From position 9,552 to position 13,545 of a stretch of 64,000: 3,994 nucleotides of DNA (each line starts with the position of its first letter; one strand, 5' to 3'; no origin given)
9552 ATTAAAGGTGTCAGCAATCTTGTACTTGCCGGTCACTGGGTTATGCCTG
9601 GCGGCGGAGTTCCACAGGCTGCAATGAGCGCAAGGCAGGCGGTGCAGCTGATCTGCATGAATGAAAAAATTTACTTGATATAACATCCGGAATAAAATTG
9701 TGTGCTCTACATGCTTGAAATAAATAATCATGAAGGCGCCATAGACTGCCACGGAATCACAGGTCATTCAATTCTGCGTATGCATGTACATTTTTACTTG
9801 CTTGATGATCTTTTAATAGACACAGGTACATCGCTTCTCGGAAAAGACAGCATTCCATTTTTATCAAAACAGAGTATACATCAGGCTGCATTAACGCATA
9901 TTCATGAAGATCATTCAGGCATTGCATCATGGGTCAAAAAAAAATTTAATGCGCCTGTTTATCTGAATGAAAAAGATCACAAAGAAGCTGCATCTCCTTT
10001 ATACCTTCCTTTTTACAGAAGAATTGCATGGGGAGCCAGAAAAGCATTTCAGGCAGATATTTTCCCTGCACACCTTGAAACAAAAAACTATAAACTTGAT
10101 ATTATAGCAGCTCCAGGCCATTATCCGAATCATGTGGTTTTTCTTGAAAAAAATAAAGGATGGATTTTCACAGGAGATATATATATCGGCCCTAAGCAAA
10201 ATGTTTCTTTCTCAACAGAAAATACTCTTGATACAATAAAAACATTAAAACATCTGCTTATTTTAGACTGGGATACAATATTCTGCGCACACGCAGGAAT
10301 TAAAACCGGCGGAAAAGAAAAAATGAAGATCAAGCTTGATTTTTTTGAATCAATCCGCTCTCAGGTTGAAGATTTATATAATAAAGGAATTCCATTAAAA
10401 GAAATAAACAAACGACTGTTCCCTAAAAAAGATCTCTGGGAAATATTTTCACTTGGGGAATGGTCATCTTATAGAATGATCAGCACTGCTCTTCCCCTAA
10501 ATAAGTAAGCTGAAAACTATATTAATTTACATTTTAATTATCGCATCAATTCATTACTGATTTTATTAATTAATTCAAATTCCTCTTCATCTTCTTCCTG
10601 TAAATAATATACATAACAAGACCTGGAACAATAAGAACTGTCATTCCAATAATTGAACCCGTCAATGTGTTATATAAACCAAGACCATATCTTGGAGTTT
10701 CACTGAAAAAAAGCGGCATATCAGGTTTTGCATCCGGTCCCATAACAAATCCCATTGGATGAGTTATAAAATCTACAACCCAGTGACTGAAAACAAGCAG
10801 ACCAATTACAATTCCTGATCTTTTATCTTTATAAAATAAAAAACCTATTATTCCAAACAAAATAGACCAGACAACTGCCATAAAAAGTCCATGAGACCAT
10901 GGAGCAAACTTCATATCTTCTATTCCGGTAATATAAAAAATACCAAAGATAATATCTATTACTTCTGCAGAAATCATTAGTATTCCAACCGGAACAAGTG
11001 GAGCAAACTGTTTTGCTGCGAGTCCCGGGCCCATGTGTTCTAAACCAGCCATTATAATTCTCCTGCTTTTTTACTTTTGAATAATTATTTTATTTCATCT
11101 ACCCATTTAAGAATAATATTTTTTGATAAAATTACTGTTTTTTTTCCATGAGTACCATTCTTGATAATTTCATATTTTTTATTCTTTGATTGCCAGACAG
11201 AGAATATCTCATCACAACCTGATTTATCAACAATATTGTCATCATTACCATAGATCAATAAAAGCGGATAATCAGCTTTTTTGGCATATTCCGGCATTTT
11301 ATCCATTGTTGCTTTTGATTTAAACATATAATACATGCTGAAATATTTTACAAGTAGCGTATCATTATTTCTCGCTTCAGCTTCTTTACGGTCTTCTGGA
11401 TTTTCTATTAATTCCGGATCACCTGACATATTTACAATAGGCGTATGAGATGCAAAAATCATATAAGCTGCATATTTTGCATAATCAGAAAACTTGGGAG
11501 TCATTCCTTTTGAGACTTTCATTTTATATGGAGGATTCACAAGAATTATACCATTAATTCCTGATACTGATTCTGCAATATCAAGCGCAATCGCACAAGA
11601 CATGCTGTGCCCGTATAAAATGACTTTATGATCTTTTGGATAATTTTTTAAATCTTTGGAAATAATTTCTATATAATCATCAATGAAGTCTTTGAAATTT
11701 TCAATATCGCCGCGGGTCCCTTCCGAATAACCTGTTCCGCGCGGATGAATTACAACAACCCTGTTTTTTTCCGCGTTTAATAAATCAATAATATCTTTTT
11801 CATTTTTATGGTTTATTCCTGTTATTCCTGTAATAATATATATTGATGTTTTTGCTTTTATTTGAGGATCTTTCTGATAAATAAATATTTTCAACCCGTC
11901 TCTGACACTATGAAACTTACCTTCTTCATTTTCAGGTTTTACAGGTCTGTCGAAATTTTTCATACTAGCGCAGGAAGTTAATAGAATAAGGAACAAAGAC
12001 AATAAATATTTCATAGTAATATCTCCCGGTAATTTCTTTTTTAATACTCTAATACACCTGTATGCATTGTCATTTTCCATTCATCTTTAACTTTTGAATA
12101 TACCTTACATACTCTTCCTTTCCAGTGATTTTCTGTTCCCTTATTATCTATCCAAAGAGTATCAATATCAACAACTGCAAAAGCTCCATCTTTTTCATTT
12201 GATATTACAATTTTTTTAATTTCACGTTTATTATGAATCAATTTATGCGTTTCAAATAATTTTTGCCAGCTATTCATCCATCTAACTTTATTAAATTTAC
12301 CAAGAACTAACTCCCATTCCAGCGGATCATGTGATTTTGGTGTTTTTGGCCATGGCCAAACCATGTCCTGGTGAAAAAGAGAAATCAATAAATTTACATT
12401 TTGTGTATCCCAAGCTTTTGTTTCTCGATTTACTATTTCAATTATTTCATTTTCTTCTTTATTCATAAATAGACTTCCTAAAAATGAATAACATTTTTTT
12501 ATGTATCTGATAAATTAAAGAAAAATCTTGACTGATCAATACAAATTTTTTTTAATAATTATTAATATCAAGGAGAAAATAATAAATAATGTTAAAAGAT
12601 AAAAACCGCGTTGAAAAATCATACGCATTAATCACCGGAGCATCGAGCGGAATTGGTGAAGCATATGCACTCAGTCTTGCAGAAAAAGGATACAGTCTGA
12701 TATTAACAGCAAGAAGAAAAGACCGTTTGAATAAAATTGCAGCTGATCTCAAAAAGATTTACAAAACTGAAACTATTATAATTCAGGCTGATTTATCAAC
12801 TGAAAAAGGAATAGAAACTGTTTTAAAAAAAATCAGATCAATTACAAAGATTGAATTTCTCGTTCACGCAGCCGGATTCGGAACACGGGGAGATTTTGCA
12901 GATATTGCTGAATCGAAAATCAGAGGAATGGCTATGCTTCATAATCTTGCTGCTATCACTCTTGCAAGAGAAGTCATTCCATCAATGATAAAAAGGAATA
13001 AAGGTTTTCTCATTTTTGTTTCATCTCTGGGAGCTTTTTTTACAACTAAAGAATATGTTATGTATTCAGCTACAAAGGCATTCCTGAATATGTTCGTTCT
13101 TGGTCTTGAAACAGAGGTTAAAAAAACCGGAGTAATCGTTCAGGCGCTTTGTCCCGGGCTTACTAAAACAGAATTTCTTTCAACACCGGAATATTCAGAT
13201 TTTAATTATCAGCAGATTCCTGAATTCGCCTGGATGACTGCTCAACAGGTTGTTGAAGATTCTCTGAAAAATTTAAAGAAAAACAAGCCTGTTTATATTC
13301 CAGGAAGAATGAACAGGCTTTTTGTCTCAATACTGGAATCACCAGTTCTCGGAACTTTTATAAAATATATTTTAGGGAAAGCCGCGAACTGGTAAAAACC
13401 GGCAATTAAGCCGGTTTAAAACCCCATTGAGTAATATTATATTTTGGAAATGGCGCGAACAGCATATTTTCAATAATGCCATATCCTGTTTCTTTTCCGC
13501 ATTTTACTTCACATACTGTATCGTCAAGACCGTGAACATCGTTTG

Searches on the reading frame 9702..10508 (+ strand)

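Call 25: search_protein_families(library=pfam, proteins=[window:9702-10508:+], max_evalue=0.0001)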
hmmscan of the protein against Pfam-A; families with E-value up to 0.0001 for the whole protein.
window:9702-10508:+ (268 aa): 1 family
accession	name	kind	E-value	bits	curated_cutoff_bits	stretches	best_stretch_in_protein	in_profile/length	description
PF00753.33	Lactamase_B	-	5.8e-13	49.7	22.7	1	37-197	18-196/196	Metallo-beta-lactamase superfamily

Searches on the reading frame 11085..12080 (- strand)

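Call 25: search_protein_families(library=pfam, proteins=[window:11085-12080:-], max_evalue=0.0001)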
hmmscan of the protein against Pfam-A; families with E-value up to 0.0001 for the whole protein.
window:11085-12080:- (331 aa): 5 families
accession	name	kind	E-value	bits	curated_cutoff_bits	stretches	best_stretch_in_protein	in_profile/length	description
PF12146.15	Hydrolase_4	-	1.2e-29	103.8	27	1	81-311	8-232/239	Serine aminopeptidase, S33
PF00561.26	Abhydrolase_1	-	1.4e-12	48.2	25.8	1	80-311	3-238/245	alpha/beta hydrolase fold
PF12697.13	Abhydrolase_6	-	1.8e-07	32.5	26.3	1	100-284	20-179/217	Alpha/beta hydrolase family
PF10230.15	LIDHydrolase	-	6.4e-06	26.5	27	0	107-302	34-251/262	Lipid-droplet associated hydrolase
PF06821.19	Ser_hydrolase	-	3.4e-05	24.3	22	0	134-191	40-98/172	Serine hydrolase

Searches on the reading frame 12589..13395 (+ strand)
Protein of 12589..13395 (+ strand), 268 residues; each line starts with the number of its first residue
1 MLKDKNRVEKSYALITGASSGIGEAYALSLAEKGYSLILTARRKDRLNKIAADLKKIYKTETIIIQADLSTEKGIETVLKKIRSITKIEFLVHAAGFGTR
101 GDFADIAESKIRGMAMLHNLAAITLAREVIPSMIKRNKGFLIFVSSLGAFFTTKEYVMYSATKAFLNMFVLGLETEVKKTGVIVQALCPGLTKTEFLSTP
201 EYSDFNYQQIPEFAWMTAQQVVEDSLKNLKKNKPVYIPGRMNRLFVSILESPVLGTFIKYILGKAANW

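Call 25: search_protein_families(library=pfam, proteins=[window:12589-13395:+], max_evalue=0.0001)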
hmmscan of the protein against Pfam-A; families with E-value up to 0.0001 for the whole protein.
window:12589-13395:+ (268 aa): 4 families
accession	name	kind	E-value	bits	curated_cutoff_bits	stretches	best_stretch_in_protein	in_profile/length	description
PF00106.31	adh_short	-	9.7e-43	146.4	26.6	1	13-197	3-187/195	short chain dehydrogenase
PF13561.12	adh_short_C2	-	1.1e-26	94.3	27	1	17-201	1-185/236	Enoyl-(Acyl carrier protein) reductase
PF08659.16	KR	-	6.7e-14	52.6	22.6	1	13-171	3-161/180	KR domain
PF01370.27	Epimerase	-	4.3e-05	23.5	20.9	1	13-107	1-84/240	NAD dependent epimerase/dehydratase family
